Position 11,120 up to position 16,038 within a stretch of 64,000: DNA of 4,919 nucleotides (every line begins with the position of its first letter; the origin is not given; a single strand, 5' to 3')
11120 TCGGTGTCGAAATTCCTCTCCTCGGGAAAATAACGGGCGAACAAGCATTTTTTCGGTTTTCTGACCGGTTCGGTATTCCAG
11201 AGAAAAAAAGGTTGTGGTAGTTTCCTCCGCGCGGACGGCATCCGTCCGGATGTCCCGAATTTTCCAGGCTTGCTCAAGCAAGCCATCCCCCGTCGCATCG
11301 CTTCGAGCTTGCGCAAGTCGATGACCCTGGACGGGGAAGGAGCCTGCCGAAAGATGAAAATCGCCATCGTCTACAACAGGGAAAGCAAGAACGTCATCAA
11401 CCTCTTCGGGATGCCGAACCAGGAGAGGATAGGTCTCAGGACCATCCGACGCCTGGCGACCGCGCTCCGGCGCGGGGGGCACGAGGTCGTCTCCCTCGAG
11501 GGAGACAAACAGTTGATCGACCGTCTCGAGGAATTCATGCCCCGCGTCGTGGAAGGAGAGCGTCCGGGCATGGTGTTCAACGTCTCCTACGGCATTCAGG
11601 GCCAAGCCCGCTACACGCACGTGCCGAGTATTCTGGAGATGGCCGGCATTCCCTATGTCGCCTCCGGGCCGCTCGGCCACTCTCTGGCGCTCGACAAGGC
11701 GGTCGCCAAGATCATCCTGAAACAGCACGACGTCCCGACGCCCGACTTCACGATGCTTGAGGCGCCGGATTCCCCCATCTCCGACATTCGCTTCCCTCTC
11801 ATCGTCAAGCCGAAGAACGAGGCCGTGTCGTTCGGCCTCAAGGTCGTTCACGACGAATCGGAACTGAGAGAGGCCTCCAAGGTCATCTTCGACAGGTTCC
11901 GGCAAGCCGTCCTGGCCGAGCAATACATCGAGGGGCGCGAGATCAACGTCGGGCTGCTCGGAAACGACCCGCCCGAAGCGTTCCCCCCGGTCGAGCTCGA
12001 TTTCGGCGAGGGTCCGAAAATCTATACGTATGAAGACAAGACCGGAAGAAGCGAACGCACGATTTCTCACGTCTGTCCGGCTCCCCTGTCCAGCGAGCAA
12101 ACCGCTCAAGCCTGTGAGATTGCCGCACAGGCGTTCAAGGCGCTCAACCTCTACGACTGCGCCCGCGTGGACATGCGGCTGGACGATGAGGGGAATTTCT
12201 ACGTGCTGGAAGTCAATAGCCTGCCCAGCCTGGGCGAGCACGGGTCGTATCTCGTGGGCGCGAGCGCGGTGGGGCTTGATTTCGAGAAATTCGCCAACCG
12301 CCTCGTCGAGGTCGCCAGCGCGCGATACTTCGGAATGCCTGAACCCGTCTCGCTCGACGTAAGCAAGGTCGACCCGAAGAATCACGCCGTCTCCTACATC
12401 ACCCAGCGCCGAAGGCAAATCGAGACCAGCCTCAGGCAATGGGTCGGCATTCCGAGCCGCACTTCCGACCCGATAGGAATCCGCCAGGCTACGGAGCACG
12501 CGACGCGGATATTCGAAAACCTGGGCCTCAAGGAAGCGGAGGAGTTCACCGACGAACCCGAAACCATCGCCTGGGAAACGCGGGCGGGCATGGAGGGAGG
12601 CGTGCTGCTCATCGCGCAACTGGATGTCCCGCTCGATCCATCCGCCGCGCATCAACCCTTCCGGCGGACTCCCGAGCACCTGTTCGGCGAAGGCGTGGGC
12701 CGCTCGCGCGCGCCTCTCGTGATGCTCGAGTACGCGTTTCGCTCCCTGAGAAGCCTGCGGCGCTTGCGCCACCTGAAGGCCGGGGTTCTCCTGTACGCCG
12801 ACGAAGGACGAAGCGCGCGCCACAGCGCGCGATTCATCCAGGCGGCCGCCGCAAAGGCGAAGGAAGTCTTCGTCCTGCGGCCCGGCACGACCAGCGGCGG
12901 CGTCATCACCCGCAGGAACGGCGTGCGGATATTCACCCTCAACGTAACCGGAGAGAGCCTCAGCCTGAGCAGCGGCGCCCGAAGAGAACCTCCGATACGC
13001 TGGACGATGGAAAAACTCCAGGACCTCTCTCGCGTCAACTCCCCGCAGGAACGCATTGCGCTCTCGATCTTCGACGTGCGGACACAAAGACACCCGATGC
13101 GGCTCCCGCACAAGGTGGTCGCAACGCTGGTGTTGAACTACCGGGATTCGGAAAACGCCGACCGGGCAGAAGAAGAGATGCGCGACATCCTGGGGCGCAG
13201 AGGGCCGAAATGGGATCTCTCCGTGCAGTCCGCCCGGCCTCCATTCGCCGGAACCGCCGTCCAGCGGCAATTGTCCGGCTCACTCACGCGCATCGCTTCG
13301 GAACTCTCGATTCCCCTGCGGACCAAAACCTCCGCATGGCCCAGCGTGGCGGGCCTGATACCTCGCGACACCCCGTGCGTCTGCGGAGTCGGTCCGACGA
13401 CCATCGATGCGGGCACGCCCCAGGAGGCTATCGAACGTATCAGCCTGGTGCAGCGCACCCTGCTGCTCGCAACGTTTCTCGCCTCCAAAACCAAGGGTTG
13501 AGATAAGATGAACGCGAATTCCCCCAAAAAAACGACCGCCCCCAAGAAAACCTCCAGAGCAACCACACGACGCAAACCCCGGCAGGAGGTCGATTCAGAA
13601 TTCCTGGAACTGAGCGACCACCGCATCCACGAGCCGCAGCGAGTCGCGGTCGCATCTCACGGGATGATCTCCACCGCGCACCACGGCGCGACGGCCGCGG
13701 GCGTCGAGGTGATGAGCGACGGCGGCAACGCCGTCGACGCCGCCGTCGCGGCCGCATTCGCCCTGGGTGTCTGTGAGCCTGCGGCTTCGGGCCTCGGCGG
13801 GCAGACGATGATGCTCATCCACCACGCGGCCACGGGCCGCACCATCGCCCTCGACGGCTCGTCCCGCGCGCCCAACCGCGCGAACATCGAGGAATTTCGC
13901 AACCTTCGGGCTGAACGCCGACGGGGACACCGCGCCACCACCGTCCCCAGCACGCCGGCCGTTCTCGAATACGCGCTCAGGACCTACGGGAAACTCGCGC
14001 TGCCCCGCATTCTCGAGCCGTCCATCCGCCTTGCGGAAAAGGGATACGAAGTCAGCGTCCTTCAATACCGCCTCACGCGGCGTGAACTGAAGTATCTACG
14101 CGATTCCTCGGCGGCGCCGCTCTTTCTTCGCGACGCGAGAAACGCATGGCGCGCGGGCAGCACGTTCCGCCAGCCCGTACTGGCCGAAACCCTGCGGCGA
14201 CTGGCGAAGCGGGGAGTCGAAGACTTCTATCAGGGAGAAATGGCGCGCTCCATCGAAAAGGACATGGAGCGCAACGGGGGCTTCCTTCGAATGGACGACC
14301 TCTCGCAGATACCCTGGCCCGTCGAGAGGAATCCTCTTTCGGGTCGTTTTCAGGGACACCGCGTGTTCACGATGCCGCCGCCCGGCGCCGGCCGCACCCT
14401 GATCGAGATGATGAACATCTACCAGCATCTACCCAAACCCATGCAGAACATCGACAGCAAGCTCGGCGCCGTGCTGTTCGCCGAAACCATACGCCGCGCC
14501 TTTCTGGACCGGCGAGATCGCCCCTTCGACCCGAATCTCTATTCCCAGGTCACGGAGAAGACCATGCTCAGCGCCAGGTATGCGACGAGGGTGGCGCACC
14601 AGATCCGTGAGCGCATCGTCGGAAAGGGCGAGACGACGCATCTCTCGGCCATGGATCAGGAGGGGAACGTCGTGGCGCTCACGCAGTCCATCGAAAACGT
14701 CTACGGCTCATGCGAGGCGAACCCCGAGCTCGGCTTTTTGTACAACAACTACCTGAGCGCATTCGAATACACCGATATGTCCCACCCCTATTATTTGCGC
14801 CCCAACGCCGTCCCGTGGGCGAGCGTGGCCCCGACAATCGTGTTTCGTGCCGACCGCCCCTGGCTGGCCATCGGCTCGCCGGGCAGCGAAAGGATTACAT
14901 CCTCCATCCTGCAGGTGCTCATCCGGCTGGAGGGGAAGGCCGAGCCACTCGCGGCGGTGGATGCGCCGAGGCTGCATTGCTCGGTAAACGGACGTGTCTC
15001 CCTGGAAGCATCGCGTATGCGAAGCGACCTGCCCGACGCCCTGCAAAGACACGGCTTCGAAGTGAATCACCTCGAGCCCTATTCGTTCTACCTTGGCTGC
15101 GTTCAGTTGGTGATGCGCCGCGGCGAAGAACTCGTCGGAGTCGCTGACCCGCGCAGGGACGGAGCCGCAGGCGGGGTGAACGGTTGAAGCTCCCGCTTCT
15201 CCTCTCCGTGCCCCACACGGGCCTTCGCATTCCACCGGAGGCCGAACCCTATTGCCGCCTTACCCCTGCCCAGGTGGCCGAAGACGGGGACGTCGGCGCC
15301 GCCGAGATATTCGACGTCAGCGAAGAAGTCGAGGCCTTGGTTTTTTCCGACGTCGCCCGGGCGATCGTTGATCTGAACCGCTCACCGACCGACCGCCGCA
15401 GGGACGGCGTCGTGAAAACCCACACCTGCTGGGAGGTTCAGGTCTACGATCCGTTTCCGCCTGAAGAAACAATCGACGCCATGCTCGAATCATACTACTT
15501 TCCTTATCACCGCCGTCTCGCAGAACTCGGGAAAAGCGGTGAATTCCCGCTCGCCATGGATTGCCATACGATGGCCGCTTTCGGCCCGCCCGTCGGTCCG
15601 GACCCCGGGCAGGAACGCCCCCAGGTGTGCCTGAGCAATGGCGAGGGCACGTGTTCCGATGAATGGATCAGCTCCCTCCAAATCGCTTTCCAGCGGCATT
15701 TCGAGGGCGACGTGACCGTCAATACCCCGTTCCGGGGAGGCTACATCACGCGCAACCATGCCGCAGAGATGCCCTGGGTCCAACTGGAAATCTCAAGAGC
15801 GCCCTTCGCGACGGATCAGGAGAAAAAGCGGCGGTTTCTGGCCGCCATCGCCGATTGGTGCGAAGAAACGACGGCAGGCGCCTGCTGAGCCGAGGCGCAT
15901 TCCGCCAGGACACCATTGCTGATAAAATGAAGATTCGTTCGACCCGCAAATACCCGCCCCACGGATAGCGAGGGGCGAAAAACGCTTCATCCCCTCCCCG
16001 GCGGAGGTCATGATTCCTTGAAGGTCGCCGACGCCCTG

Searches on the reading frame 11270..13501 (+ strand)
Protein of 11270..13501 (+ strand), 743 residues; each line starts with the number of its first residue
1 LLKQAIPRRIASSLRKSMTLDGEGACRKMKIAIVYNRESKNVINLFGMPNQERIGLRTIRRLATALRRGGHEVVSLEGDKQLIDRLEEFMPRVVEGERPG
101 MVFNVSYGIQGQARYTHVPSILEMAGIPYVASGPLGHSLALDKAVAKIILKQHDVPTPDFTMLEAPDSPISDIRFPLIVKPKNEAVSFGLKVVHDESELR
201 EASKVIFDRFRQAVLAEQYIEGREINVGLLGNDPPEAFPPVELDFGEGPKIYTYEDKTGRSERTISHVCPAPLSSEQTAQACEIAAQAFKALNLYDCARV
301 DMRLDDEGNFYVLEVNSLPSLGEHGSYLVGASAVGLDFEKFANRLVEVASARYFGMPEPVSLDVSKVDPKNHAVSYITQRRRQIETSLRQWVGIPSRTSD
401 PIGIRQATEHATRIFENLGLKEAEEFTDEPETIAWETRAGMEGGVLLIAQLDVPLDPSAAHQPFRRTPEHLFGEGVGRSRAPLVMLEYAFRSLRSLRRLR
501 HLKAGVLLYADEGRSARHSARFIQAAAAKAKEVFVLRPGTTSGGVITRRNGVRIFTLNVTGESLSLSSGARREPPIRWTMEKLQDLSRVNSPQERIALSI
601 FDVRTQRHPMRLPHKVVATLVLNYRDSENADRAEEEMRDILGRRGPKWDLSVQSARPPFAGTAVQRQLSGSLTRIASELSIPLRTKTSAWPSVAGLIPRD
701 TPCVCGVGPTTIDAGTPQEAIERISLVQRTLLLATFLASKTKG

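Call 25: search_protein_families(library=pfam, proteins=[window:11270-13501:+], max_evalue=0.0001)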
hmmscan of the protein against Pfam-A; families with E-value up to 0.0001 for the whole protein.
window:11270-13501:+ (743 aa): 5 families
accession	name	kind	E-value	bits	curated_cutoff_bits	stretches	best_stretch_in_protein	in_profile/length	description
PF07478.18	Dala_Dala_lig_C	-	5.1e-37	127.8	24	1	150-347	2-204/204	D-ala D-ala ligase C-terminus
PF13535.11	ATP-grasp_4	-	4e-07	30.2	27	1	173-319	1-152/160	ATP-grasp domain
PF08443.16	RimK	-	7.3e-06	26.2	21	0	141-223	2-85/188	RimK-like ATP-grasp domain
PF02655.19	ATP-grasp_3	-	8.6e-06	26.4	23.2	1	142-317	3-155/160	ATP-grasp domain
PF02222.28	ATP-grasp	-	6.7e-05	23.1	27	0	150-306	3-151/179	ATP-grasp domain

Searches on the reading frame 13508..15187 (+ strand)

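Call 25: search_protein_families(library=pfam, proteins=[window:13508-15187:+], max_evalue=0.0001)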
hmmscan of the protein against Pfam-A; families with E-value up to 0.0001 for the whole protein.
window:13508-15187:+ (559 aa): 1 family
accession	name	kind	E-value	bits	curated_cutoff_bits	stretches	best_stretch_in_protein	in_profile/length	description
PF01019.26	G_glu_transpept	-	1e-117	394.5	27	1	67-552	2-512/512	Gamma-glutamyltranspeptidase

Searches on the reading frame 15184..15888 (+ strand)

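Call 25: search_protein_families(library=pfam, proteins=[window:15184-15888:+], max_evalue=0.0001)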
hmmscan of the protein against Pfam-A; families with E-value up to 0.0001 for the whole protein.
window:15184-15888:+ (234 aa): 1 family
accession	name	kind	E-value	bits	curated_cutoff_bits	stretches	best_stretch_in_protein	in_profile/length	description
PF05013.17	FGase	-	7.4e-40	137.8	28.9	1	4-206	2-216/219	N-formylglutamate amidohydrolase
